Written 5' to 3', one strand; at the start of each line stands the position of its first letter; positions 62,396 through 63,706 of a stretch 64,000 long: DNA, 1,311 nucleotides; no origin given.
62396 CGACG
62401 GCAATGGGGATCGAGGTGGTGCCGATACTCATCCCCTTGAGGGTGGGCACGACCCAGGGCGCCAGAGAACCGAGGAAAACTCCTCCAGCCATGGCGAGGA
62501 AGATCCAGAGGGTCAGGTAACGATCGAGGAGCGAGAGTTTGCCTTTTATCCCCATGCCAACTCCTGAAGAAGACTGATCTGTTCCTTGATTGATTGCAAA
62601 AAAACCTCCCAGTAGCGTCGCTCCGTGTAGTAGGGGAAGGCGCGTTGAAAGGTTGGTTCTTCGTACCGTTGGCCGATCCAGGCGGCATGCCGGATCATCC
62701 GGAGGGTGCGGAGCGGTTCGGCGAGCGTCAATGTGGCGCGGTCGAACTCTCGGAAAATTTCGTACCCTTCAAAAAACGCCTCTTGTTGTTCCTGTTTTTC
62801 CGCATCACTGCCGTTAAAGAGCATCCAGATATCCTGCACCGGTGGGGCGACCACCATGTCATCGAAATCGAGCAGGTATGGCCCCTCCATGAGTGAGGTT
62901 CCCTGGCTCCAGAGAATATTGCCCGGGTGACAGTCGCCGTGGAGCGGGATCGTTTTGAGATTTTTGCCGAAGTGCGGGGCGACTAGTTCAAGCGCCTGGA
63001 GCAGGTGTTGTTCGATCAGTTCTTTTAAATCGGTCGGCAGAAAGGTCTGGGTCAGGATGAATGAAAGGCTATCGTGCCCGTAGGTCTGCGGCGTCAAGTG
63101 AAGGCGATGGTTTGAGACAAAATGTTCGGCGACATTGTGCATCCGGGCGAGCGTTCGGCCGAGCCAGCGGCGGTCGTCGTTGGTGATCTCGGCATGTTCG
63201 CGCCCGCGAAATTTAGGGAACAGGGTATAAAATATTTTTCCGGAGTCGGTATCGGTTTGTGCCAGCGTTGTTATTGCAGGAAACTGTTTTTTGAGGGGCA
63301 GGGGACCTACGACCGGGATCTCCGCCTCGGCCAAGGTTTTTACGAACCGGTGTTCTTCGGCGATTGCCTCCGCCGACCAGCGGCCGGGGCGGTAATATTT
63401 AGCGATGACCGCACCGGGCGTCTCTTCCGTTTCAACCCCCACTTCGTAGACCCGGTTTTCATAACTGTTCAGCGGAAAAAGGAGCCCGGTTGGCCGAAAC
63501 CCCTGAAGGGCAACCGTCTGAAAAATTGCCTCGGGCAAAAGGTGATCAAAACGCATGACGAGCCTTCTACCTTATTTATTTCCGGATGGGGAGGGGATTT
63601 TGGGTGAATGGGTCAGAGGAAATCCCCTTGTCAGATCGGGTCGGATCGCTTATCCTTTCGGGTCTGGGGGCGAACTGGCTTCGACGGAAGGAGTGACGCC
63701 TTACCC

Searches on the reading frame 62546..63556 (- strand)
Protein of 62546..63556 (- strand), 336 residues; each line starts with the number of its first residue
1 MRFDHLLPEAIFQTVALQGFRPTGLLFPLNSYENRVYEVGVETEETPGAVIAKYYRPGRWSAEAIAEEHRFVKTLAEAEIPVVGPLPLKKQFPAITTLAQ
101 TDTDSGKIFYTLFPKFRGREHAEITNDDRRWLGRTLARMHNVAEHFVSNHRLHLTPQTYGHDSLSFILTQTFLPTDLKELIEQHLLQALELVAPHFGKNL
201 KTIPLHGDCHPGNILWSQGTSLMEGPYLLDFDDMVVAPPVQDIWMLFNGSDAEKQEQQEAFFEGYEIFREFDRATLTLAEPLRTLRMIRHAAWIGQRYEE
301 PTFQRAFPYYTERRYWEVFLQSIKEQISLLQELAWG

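Call 29: find_encoding_contigs(protein=window:62546-63556:-, flank=10000, max_places=4)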
Protein window:62546-63556:- (336 aa): 10 contigs read that carry it; 4 places shown.
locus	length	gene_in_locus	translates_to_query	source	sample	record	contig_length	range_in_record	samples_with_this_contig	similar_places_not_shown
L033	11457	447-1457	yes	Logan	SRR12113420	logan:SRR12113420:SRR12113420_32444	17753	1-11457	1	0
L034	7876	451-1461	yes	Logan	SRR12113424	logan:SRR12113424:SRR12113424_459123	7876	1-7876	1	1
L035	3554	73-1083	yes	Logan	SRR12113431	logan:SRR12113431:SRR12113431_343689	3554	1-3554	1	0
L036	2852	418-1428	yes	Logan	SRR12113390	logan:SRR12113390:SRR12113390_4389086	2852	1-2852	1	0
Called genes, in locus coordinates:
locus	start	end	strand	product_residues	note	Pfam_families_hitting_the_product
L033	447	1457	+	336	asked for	PF01636:APH, PF02958:EcKL (weak)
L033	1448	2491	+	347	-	PF01758:SBF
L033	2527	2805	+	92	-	-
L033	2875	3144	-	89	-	-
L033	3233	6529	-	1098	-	PF13715:CarbopepD_reg_2 (faint), PF13620:CarboxypepD_reg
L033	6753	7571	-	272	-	PF00950:ABC-3, PF01032:FecCD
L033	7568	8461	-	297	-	PF01297:ZnuA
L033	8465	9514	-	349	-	-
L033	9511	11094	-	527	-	PF01663:Phosphodiest, PF00884:Sulfatase (weak)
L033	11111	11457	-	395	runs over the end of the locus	PF07396:Porin_O_P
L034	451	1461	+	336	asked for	PF01636:APH, PF02958:EcKL (weak)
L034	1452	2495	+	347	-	PF01758:SBF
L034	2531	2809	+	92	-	-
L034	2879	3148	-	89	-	-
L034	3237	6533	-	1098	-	PF13715:CarbopepD_reg_2 (faint), PF13620:CarboxypepD_reg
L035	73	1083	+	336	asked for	PF01636:APH, PF02958:EcKL (weak)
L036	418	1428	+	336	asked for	PF01636:APH, PF02958:EcKL (weak)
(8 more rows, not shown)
